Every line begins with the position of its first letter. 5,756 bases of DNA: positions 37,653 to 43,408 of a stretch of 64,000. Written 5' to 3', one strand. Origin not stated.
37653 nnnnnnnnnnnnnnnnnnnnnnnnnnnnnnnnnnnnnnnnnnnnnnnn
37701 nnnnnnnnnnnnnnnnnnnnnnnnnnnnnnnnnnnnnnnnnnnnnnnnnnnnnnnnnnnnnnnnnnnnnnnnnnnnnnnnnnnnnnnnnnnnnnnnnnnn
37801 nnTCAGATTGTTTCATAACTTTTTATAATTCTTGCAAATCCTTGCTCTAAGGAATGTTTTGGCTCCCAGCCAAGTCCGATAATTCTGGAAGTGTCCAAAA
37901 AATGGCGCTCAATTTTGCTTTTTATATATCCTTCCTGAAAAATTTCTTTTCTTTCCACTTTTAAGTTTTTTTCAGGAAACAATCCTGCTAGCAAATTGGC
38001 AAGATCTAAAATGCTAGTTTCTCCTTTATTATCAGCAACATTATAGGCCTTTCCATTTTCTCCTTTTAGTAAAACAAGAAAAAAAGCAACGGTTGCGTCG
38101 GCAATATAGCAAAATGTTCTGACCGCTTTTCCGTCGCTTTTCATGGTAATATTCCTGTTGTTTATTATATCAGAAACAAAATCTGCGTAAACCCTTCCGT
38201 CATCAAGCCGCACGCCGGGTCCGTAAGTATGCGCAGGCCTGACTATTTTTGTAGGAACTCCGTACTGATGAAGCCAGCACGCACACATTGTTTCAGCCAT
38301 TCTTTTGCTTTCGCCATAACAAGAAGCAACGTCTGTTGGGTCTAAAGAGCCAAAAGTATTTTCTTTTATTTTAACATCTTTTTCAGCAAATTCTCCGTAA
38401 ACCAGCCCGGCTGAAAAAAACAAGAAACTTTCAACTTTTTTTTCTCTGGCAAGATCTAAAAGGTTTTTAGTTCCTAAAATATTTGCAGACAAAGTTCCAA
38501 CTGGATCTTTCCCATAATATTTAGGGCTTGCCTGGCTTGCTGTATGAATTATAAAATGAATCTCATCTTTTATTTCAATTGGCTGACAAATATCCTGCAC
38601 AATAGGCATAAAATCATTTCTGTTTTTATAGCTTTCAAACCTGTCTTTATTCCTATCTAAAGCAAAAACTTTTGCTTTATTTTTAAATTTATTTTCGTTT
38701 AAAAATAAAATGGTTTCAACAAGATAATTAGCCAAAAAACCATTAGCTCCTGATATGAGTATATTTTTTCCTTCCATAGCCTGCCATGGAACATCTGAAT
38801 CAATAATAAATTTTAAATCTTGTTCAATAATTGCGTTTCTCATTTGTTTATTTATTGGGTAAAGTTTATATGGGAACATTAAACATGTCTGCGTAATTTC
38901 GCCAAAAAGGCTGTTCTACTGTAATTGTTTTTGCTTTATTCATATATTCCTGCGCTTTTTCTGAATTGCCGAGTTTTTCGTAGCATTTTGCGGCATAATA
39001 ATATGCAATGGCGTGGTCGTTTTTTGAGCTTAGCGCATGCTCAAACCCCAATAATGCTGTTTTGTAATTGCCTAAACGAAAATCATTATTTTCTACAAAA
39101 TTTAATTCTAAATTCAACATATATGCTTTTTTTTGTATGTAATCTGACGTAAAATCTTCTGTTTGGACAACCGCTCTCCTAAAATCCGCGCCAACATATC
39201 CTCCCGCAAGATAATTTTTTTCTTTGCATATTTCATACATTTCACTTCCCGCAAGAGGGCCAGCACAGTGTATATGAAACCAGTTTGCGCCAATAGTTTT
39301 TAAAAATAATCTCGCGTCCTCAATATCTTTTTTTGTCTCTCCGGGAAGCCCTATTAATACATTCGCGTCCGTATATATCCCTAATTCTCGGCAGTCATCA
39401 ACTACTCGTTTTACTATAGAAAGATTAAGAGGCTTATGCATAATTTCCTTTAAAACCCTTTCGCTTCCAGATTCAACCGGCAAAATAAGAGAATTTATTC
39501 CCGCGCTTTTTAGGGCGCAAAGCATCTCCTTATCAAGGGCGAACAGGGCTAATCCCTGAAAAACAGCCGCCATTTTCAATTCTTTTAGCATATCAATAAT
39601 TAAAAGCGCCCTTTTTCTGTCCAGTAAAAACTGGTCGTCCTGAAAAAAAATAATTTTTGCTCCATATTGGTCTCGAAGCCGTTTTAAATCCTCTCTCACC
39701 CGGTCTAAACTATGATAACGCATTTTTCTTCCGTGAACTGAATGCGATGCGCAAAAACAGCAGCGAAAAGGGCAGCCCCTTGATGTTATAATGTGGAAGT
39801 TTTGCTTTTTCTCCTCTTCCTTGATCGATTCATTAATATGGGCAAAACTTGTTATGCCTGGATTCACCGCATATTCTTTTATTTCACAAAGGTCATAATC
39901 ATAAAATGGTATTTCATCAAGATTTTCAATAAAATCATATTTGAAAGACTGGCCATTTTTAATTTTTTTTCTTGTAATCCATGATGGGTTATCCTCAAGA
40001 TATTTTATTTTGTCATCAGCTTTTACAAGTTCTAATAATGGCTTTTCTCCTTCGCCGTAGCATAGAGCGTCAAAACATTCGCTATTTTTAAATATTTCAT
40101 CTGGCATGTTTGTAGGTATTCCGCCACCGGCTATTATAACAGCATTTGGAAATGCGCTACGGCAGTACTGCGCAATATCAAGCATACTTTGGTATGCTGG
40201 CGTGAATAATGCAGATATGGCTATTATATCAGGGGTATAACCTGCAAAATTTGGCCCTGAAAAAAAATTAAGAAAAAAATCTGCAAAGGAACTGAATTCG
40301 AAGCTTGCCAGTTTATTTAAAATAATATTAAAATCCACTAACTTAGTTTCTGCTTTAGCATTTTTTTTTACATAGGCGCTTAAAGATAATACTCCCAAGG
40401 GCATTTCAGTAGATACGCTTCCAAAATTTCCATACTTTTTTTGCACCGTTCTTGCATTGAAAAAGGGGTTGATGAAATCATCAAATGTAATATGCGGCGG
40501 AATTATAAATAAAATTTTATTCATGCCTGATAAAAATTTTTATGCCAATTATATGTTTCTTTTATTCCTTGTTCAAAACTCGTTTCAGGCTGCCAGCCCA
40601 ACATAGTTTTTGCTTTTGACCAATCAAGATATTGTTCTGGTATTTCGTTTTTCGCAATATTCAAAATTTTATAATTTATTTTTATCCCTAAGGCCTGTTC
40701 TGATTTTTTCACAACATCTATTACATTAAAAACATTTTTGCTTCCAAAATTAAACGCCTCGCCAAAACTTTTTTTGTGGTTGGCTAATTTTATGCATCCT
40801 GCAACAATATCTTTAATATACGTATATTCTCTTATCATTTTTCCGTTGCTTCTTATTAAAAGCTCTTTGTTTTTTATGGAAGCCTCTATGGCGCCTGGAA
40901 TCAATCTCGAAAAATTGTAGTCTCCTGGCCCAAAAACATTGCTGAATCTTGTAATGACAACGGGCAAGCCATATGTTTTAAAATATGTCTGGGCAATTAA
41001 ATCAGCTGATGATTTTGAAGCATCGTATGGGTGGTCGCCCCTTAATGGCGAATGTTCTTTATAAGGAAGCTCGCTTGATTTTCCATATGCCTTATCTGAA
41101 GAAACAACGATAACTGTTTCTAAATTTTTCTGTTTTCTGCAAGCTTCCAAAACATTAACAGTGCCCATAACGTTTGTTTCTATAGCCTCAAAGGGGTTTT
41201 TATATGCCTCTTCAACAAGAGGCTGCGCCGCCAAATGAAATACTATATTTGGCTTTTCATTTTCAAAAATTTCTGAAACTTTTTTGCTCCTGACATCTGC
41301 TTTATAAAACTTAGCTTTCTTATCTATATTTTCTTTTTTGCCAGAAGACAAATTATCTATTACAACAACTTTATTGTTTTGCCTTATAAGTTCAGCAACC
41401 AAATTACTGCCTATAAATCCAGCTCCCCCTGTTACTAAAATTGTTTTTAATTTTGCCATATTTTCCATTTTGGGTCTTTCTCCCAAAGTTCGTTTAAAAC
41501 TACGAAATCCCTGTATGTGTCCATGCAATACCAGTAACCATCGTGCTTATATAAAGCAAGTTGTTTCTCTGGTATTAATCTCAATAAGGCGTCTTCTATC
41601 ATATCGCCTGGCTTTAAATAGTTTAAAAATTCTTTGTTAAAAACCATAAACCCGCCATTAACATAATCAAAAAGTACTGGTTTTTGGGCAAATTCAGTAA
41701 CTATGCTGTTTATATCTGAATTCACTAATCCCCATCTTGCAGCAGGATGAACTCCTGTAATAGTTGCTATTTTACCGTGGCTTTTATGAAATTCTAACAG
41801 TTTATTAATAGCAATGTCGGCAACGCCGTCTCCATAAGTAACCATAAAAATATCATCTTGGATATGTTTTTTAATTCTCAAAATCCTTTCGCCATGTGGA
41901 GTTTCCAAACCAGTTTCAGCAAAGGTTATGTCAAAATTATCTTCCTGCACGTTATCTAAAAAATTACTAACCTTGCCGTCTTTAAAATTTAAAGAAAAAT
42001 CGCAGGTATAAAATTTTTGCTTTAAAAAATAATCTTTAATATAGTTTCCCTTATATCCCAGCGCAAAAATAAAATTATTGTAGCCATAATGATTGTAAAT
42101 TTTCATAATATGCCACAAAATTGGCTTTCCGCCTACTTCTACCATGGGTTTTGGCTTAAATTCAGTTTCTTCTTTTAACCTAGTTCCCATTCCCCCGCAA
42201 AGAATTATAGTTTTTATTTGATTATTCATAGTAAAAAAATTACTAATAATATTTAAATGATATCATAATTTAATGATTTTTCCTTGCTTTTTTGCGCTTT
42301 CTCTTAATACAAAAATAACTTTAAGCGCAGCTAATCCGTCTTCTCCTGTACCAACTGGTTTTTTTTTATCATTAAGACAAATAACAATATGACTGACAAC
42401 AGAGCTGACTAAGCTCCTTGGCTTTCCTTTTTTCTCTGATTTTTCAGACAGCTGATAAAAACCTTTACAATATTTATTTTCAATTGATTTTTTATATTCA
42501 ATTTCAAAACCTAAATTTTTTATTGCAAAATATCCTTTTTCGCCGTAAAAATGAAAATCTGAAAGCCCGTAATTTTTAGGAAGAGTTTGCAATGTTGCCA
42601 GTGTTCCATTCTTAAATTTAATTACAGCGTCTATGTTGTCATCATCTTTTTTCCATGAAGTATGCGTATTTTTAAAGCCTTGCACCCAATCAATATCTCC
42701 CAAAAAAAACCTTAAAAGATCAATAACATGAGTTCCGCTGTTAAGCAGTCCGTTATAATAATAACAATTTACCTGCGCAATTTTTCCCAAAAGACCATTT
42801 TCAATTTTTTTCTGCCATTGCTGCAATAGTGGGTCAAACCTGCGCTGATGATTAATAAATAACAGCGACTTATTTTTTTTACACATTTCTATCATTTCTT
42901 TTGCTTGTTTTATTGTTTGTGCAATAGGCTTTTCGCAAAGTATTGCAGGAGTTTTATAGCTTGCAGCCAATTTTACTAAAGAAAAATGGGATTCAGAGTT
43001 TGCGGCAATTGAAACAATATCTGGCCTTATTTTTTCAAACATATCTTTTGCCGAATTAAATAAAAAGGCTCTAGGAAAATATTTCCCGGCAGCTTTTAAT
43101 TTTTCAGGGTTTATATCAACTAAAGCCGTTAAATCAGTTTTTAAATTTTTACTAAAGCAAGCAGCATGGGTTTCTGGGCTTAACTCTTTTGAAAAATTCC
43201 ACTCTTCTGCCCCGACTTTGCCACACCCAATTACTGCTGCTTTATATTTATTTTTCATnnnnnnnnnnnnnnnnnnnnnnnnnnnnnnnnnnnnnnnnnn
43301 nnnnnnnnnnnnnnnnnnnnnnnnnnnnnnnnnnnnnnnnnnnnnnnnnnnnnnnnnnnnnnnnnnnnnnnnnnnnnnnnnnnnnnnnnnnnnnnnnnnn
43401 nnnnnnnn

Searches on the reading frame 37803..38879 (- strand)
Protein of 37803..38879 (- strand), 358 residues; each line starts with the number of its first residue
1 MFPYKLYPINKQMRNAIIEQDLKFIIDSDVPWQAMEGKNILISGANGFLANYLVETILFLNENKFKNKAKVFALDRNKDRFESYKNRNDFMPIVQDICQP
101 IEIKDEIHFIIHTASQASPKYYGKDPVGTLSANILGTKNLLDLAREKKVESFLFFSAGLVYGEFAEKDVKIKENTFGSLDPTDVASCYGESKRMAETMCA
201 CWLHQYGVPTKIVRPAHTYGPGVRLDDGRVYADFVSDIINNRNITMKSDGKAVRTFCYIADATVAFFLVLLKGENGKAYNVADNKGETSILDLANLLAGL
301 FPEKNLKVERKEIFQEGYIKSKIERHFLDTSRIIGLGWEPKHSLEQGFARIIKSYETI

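Call 23: search_protein_families(library=pfam, proteins=[window:37803-38879:-], max_evalue=0.0001)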
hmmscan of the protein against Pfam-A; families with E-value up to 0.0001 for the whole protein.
window:37803-38879:- (358 aa): 5 families
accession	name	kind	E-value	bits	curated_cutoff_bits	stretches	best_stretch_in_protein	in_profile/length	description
PF01370.27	Epimerase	-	3.9e-39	134.9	20.9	1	40-282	1-240/240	NAD dependent epimerase/dehydratase family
PF16363.11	GDP_Man_Dehyd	-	9.3e-23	81.6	27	1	41-349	1-330/332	GDP-mannose 4,6 dehydratase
PF01073.25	3Beta_HSD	-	4.5e-14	52.6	22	1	41-261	1-220/280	3-beta hydroxysteroid dehydrogenase/isomerase family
PF07993.18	NAD_binding_4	-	7.7e-14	51.9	20.1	1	103-220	85-209/258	Male sterility protein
PF02719.21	Polysacc_synt_2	-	2e-09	37.5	20.2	1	40-156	1-127/293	Polysaccharide biosynthesis protein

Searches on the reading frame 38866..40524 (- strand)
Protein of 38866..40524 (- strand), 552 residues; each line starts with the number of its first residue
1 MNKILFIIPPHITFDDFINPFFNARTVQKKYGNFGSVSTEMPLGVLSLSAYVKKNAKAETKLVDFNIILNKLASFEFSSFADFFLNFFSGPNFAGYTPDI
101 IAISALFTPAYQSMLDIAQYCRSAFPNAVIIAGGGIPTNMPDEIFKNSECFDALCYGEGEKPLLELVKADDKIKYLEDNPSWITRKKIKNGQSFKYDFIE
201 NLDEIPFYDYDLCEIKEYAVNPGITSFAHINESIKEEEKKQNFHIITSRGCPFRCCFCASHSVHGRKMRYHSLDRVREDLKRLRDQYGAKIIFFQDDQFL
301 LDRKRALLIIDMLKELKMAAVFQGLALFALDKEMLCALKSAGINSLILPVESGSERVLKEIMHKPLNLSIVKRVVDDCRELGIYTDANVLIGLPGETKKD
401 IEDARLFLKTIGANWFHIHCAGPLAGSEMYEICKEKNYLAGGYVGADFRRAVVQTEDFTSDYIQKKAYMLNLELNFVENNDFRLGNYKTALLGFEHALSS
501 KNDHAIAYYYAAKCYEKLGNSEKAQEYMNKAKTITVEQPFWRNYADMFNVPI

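Call 23: search_protein_families(library=pfam, proteins=[window:38866-40524:-], max_evalue=0.0001)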
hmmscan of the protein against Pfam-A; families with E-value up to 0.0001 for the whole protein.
window:38866-40524:- (552 aa): 4 families
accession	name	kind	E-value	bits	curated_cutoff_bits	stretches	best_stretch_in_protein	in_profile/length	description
PF04055.27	Radical_SAM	-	1.3e-22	81.2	29.5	1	245-407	1-165/166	Radical SAM superfamily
PF02310.24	B12-binding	-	2.1e-12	47.4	32.1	1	96-166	50-120/121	B12 binding domain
PF07719.23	TPR_2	-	2.5e-05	24.5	27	0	505-531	1-27/34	Tetratricopeptide repeat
PF14559.12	TPR_19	-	6.6e-05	23.6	25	0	484-531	4-51/68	Tetratricopeptide repeat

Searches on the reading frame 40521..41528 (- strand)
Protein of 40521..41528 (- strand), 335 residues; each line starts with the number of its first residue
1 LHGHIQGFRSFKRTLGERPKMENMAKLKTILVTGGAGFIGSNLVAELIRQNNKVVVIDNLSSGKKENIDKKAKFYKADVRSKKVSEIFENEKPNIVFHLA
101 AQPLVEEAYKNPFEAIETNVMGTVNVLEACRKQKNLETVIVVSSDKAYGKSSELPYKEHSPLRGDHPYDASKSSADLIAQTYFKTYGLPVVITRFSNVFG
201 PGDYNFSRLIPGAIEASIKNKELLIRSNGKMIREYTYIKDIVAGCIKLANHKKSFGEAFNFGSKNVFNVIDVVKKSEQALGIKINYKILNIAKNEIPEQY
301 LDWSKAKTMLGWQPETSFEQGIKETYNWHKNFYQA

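Call 23: search_protein_families(library=pfam, proteins=[window:40521-41528:-], max_evalue=0.0001)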
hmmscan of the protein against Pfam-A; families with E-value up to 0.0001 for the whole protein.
window:40521-41528:- (335 aa): 8 families
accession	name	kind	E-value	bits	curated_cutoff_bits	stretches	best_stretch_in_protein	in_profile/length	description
PF16363.11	GDP_Man_Dehyd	-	2.6e-60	205.1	27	1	31-325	1-332/332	GDP-mannose 4,6 dehydratase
PF01370.27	Epimerase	-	1.3e-56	192.2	20.9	1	30-262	1-240/240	NAD dependent epimerase/dehydratase family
PF02719.21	Polysacc_synt_2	-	1e-21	77.9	20.2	1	30-200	1-173/293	Polysaccharide biosynthesis protein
PF07993.18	NAD_binding_4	-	4.9e-19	68.9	20.1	1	91-217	87-219/258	Male sterility protein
PF01073.25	3Beta_HSD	-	6.9e-18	65.1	22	1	31-243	1-223/280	3-beta hydroxysteroid dehydrogenase/isomerase family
PF04321.23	RmlD_sub_bind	-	2.2e-15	56.9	27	1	29-253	2-201/287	RmlD substrate binding domain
PF00106.31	adh_short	-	3.1e-05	24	26.6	0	28-87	1-67/195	short chain dehydrogenase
PF13460.12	NAD_binding_10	-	4.2e-05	23.9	27.2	1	34-178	1-131/184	NAD(P)H-binding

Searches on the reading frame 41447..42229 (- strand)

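Call 23: search_protein_families(library=pfam, proteins=[window:41447-42229:-], max_evalue=0.0001)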
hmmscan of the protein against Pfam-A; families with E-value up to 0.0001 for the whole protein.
window:41447-42229:- (260 aa): 2 families
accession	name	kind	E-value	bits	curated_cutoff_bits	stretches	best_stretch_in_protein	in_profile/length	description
PF00483.29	NTP_transferase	-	9.3e-19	68.4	21.2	1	6-237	1-230/245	Nucleotidyl transferase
PF12804.13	NTP_transf_3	-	2.1e-05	25.2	27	1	8-59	2-48/160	MobA-like NTP transferase domain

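Call 44: search_protein_families(library=ncbifam, proteins=[window:41447-42229:-], max_evalue=0.1)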
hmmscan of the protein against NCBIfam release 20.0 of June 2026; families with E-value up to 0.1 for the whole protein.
window:41447-42229:- (260 aa): 33 families (the best 25 are shown)
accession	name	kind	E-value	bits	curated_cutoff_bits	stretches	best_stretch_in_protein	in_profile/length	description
TIGR02623.1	G1P_cyt_trans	equivalog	1.1e-77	261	300.25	1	5-258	1-255/255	glucose-1-phosphate cytidylyltransferase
TIGR03992.1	Arch_glmU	subfamily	4.4e-22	78.5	292.1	2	6-72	2-68/393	bifunctional sugar-1-phosphate nucleotidylyltransferase/acetyltransferase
NF052502.1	man1P_GTase_Rv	exception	7.3e-20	71.1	440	1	7-243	3-224/352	mannose-1-phosphate guanylyltransferase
NF049965.1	GlMnHpPGnyltfHddC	equivalog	6.3e-19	68.5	300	1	6-204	2-174/221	D-glycero-D-manno-heptose 1-phosphate guanosyltransferase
NF041313.1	UDPGP_AglF_Halo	equivalog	4.8e-16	58.9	400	2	6-68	2-64/234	UTP--glucose-1-phosphate uridylyltransferase AglF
NF045761.1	NAMPUrTaseMurU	equivalog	4.1e-11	43.2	250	1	5-69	1-65/226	N-acetylmuramate alpha-1-phosphate uridylyltransferase MurU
TIGR02091.1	glgC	equivalog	5.2e-11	42.2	424.9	1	7-244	3-254/364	glucose-1-phosphate adenylyltransferase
NF003670.0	PRK05293.1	equivalog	1.1e-09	37.8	470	1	2-238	2-247/382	glucose-1-phosphate adenylyltransferase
TIGR01099.1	galU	equivalog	1.9e-09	37.5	326.8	1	6-156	3-155/261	UTP--glucose-1-phosphate uridylyltransferase GalU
NF041173.1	Sug_nt_acttase_Thmprot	equivalog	7.7e-09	35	600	1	6-236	2-214/405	bifunctional sugar-1-phosphate nucleotidylyltransferase/acetyltransferase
TIGR01208.1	rmlA_long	equivalog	8.6e-09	34.7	320.25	1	6-72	1-68/353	glucose-1-phosphate thymidylyltransferase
NF041135.1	IPPtranDIPPsyn_Thcocales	equivalog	2.3e-08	33.5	580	1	6-72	2-64/419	bifunctional L-myo-inositol-1-phosphate cytidylyltransferase/CDP-L-myo-inositol myo-inositolphosphotransferase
NF001947.0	PRK00725.1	subfamily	1.4e-07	30.7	470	1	4-35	16-47/426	glucose-1-phosphate adenylyltransferase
NF002772.0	PRK02862.1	equivalog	4.4e-07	29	537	1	3-185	2-180/429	glucose-1-phosphate adenylyltransferase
TIGR01173.1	glmU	equivalog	6.5e-07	28.5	366.85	1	6-72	2-65/452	bifunctional UDP-N-acetylglucosamine diphosphorylase/glucosamine-1-phosphate N-acetyltransferase GlmU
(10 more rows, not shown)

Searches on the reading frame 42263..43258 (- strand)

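Call 23: search_protein_families(library=pfam, proteins=[window:42263-43258:-], max_evalue=0.0001)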
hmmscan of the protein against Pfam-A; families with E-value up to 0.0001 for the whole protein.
window:42263-43258:- (331 aa): 3 families
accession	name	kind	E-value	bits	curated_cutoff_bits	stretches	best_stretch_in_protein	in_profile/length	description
PF01408.29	GFO_IDH_MocA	-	7.3e-20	72.3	24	1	6-137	2-120/120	Oxidoreductase family, NAD-binding Rossmann fold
PF22725.1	GFO_IDH_MocA_C3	-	3.8e-13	50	27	1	171-244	46-123/124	GFO/IDH/MocA C-terminal domain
PF02894.22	GFO_IDH_MocA_C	-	1.5e-08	35.2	22.9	1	171-326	43-214/218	Oxidoreductase family, C-terminal alpha/beta domain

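Call 44: search_protein_families(library=ncbifam, proteins=[window:42263-43258:-], max_evalue=0.1)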
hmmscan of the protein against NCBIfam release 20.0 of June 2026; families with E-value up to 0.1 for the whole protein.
window:42263-43258:- (331 aa): 10 families
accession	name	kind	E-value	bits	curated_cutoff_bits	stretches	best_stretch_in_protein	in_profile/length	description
TIGR04380.1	myo_inos_iolG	equivalog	2.8e-24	85.6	355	1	29-325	14-326/330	inositol 2-dehydrogenase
NF040723.1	UDP-GlcNAcDh_Arch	equivalog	9.6e-23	81.1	450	1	30-321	14-300/302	UDP-N-acetylglucosamine 3-dehydrogenase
NF052479.1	LevoglcsnDh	equivalog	5.7e-17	61.5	650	1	44-168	39-162/386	levoglucosan dehydrogenase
NF041392.1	XylDh_Gfo6_Halo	equivalog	7.3e-14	51.3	350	1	80-171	84-174/350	D-xylose 1-dehydrogenase Gfo6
NF058563.1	BT_2159_fam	equivalog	2.5e-10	39.9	650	1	35-177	19-161/350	disaccharide 3-dehydrogenase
NF008607.0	PRK11579.1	subfamily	3.7e-10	39.3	330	1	31-166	20-151/346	oxidoreductase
NF007574.0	PRK10206.1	equivalog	5.2e-10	38.9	352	1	68-167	55-153/345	oxidoreductase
NF052679.1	InsChiInosDhIolG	equivalog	1.5e-09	37.4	540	1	41-170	28-158/343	bifunctional inositol 2-dehydrogenase/D-chiro-inositol 1-dehydrogenase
NF058561.1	BT_2158_fam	equivalog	1.8e-06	26.8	750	1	41-166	57-183/487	glycoside 3-dehydrogenase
NF000030.2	16S_rRNA_NpmA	exception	0.051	13.2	470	0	232-285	158-211/219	16S rRNA (adenine(1408)-N(1))-methyltransferase NpmA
